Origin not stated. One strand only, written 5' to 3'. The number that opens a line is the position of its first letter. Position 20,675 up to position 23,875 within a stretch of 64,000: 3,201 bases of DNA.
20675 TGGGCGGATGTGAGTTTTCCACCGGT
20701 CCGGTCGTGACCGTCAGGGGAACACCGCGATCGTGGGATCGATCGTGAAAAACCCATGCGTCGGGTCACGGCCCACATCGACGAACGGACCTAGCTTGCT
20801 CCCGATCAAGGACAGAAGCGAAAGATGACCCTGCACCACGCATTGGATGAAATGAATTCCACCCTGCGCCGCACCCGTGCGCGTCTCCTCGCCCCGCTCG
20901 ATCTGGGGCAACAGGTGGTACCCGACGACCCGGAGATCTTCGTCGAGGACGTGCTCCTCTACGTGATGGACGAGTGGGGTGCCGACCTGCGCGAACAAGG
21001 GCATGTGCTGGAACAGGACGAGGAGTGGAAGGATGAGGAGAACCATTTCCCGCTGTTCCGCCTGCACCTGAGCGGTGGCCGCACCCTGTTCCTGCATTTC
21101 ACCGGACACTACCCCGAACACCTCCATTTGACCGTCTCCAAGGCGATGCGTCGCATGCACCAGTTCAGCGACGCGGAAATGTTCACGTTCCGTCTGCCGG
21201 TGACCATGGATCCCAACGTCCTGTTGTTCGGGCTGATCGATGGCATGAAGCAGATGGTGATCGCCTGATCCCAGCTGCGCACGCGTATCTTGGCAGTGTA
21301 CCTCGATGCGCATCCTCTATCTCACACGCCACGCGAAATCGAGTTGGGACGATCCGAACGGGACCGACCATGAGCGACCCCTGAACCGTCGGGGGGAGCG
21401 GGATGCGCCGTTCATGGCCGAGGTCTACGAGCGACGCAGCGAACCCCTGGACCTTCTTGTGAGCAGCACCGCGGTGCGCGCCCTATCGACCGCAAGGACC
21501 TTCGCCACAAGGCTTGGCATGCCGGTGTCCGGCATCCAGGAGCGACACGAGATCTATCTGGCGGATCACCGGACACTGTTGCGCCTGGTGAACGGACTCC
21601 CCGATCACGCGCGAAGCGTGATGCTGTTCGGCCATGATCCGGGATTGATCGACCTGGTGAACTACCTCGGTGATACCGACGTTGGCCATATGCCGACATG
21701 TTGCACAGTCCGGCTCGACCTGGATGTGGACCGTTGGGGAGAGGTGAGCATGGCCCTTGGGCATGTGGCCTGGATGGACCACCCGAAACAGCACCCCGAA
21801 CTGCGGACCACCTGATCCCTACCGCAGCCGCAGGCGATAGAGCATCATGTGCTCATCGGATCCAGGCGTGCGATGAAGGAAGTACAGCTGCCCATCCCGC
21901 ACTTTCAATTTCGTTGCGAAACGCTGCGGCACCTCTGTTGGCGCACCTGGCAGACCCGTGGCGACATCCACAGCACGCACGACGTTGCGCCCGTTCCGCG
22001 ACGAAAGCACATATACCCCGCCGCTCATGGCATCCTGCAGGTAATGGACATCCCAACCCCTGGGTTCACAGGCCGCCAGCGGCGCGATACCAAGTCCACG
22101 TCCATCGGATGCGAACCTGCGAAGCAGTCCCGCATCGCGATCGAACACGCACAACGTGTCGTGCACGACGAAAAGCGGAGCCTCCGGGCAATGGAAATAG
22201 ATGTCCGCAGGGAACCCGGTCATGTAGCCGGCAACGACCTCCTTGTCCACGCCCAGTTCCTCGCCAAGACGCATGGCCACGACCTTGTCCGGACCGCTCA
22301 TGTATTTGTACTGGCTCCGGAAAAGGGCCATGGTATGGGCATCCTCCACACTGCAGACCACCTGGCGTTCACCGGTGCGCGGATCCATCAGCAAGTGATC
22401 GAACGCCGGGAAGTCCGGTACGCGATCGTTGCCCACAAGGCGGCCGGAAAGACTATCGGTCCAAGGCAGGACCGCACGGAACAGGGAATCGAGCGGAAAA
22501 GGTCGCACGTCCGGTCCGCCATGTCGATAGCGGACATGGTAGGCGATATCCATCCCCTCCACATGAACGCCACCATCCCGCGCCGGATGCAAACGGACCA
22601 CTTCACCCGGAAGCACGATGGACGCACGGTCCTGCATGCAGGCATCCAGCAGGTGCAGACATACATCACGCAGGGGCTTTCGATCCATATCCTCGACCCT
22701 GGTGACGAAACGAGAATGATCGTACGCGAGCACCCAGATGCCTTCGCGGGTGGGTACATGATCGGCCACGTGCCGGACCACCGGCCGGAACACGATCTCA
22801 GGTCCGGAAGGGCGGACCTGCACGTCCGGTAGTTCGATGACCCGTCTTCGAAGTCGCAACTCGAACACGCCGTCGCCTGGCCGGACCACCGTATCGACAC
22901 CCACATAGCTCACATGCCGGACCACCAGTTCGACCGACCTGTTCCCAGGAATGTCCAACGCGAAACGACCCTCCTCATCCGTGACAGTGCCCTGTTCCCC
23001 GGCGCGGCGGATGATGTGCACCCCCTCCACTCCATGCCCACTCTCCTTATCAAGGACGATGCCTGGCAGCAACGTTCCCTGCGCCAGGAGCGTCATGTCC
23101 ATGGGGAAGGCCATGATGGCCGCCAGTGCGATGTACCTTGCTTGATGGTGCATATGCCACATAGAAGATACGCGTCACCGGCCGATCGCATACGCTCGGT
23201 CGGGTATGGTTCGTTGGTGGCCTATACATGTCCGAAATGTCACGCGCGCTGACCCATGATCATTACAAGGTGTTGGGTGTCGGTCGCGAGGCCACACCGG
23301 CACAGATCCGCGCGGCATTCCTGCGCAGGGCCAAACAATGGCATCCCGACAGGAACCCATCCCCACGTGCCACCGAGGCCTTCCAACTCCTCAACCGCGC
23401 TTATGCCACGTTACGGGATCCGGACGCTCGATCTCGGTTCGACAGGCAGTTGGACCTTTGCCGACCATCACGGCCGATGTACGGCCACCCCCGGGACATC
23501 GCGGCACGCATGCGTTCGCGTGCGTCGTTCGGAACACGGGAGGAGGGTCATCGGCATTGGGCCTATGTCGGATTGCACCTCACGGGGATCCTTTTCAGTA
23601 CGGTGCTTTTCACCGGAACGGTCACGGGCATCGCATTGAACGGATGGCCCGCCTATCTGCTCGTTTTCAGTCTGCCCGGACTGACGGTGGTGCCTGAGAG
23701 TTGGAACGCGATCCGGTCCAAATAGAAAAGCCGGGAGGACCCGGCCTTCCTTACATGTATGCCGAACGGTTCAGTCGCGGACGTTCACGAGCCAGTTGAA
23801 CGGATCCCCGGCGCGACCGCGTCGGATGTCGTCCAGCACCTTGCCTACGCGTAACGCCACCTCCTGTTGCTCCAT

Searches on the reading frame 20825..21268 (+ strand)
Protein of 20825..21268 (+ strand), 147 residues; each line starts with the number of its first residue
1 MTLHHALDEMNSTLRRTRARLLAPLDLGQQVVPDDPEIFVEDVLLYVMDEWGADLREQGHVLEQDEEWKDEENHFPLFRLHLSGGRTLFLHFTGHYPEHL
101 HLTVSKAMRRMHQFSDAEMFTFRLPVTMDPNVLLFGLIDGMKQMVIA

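Call 6: search_protein_families(library=pfam, proteins=[window:20825-21268:+], max_evalue=0.01)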
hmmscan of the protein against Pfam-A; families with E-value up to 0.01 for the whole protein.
window:20825-21268:+ (147 aa): 0 families

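Call 19: find_related_loci(query=window:20825-21268:+, collection=metagenome_contigs, flank=6000)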
Query window:20825-21268:+ (147 aa) in metagenome_contigs; peptide patterns used: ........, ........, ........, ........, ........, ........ (x = any residue, [..] = any of these).
64 stretches matched a pattern; 2 encode a relative of the query (tblastn E <= 1e-3); 2 distinct loci.
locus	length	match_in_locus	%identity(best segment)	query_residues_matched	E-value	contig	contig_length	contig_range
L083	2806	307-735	59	1-143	3e-53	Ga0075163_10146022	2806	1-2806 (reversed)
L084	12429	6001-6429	57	1-143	7e-52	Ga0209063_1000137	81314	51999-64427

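Call 29: find_encoding_contigs(protein=window:20825-21268:+, flank=6000, max_places=10)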
Protein window:20825-21268:+ (147 aa): 6 contigs read that carry it; 4 places shown.
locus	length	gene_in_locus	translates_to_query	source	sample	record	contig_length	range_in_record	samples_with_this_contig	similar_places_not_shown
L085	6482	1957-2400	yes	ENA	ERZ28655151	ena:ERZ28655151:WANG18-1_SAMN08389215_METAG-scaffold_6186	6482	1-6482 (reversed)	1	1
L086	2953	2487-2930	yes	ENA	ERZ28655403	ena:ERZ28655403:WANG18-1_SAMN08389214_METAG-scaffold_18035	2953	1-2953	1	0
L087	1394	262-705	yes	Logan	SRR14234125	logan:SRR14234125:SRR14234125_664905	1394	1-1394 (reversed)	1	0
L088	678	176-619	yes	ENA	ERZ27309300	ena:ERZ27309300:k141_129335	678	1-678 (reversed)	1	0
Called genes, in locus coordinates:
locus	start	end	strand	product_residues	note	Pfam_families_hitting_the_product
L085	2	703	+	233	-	?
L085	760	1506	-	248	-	PF09603:Fib_succ_major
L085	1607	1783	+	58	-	-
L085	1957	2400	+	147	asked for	-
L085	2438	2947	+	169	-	PF00300:His_Phos_1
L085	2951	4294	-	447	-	PF13715:CarbopepD_reg_2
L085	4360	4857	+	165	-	PF00226:DnaJ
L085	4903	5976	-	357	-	PF01063:Aminotran_4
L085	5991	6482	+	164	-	?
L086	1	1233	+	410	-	?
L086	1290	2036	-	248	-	PF09603:Fib_succ_major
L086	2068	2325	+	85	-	PF10431:ClpB_D2-small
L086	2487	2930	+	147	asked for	-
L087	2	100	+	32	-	?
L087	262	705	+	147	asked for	-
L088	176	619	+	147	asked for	-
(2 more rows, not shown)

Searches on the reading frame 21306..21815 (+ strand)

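Call 6: search_protein_families(library=pfam, proteins=[window:21306-21815:+], max_evalue=0.01)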
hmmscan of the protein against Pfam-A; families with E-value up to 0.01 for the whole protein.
window:21306-21815:+ (169 aa): 1 family
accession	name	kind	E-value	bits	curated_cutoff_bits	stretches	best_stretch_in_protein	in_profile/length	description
PF00300.27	His_Phos_1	-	1.2e-09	38.5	21.7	1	4-84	1-81/194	Histidine phosphatase superfamily (branch 1)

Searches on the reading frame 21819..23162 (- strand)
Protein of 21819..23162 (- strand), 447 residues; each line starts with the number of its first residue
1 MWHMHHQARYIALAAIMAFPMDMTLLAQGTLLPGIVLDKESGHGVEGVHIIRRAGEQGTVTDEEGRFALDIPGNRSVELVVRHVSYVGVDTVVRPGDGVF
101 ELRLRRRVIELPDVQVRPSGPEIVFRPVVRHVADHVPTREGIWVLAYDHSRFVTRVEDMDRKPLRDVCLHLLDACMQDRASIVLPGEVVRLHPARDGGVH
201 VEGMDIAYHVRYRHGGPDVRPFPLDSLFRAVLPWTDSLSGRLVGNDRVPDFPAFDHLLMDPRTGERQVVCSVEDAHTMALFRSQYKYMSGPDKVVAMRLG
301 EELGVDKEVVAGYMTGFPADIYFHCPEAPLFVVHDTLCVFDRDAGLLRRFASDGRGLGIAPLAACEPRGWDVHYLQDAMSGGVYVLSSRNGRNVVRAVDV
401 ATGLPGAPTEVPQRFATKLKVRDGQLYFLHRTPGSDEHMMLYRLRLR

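Call 6: search_protein_families(library=pfam, proteins=[window:21819-23162:-], max_evalue=0.01)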
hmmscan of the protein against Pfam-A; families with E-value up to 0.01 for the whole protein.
window:21819-23162:- (447 aa): 2 families
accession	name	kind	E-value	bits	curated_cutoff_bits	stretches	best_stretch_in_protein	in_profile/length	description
PF13715.12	CarbopepD_reg_2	-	3.3e-09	37.1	32.2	1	34-95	3-64/88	CarboxypepD_reg-like domain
PF13620.12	CarboxypepD_reg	-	5.1e-05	24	32.3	1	34-90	4-63/82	Carboxypeptidase regulatory-like domain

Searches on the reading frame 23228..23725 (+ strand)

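Call 67: search_protein_families(library=pfam, proteins=[window:23228-23725:+], max_evalue=0.001)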
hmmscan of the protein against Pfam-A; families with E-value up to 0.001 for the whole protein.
window:23228-23725:+ (165 aa): 1 family
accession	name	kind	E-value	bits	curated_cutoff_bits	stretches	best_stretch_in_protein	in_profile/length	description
PF00226.36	DnaJ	-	5e-20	71.8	27.8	1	11-72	1-63/63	DnaJ domain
